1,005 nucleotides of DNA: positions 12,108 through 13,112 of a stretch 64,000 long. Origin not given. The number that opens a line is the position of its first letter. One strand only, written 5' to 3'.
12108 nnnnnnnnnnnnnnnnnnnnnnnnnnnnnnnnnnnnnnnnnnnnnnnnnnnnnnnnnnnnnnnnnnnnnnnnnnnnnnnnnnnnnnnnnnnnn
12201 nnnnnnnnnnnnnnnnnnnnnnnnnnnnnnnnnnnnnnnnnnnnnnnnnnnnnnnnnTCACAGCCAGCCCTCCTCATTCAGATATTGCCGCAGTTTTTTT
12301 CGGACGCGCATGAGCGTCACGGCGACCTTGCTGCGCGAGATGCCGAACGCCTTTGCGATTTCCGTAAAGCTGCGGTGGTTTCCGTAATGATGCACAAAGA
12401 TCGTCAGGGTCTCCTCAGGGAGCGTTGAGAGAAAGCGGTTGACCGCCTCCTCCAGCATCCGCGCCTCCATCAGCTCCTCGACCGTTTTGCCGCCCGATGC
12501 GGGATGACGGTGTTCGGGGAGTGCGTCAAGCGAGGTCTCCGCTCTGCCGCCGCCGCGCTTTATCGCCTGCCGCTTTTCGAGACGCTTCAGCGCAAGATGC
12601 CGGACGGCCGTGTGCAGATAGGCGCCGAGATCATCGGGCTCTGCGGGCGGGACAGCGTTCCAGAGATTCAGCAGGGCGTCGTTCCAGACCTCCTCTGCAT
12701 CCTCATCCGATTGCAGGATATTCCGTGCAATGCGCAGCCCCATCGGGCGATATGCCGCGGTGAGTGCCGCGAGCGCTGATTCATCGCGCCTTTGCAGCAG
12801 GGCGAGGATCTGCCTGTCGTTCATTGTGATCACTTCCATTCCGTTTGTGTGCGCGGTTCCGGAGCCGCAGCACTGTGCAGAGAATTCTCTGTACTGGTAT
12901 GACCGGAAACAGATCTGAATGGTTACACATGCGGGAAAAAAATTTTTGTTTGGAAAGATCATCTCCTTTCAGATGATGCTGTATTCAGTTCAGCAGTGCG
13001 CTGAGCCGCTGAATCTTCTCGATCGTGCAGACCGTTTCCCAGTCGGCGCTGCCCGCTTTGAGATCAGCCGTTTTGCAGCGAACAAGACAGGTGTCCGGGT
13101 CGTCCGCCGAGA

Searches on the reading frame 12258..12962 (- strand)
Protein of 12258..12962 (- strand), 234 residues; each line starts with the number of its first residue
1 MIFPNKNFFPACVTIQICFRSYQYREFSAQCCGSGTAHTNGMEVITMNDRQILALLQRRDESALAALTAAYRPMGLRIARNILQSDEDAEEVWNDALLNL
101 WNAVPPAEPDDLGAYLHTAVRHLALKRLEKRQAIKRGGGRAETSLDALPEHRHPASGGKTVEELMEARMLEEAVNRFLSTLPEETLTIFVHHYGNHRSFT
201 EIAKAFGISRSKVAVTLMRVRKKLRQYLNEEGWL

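Call 5: search_protein_families(library=ncbifam, proteins=[window:12258-12962:-], max_evalue=1)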
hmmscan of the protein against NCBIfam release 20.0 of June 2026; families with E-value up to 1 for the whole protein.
window:12258-12962:- (234 aa): 89 families (the best 25 are shown)
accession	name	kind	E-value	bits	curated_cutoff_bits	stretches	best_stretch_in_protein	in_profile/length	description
TIGR02937.1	sigma70-ECF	superfamily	7.5e-23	81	42.9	1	63-228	2-165/165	sigma-70 family RNA polymerase sigma factor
TIGR02985.1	Sig70_bacteroi1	subfamily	6.7e-21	75.2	126.4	1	69-228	8-162/162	RNA polymerase sigma-70 factor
NF008888.0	PRK11922.1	equivalog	9.8e-19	67.9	204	1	39-230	7-198/231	RNA polymerase sigma factor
NF058625.1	sigma_PG0214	equivalog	7.4e-18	64.8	130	1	72-230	14-163/170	GFO_1088 family ECF-type sigma factor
NF004113.0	PRK05602.1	equivalog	8e-14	51.7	208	1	43-231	26-204/211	RNA polymerase sigma factor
NF009176.0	PRK12524.1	equivalog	1.6e-13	50.9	264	1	43-229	7-185/196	RNA polymerase sigma factor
NF009172.0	PRK12519.1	subfamily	1.3e-12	47.7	222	1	42-230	9-191/194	RNA polymerase sigma factor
TIGR02983.1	SigE-fam_strep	subfamily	2.3e-12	47.1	141.55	1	63-230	7-160/162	SigE family RNA polymerase sigma factor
TIGR02989.1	Sig-70_gvs1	subfamily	4.7e-09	36.4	124.55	1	63-226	2-156/158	RNA polymerase sigma-70 factor, Rhodopirellula/Verrucomicrobium family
NF007223.0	PRK09641.1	equivalog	7.1e-09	35.8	209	1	51-230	7-186/187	RNA polymerase sigma factor SigW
NF009190.0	PRK12538.1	equivalog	1e-08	35.2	303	1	39-230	40-221/233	RNA polymerase sigma factor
NF005448.0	PRK07037.1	equivalog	4e-08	33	190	1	57-217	7-160/186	RNA polymerase factor sigma-70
NF009168.0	PRK12515.1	subfamily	1.1e-07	31.5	236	1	46-232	6-183/189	RNA polymerase sigma factor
NF007229.0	PRK09647.1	equivalog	1.3e-07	31.2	265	1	77-231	59-205/220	RNA polymerase sigma factor SigE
NF009189.0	PRK12537.1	equivalog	1.8e-07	30.8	261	1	54-226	15-179/182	RNA polymerase sigma factor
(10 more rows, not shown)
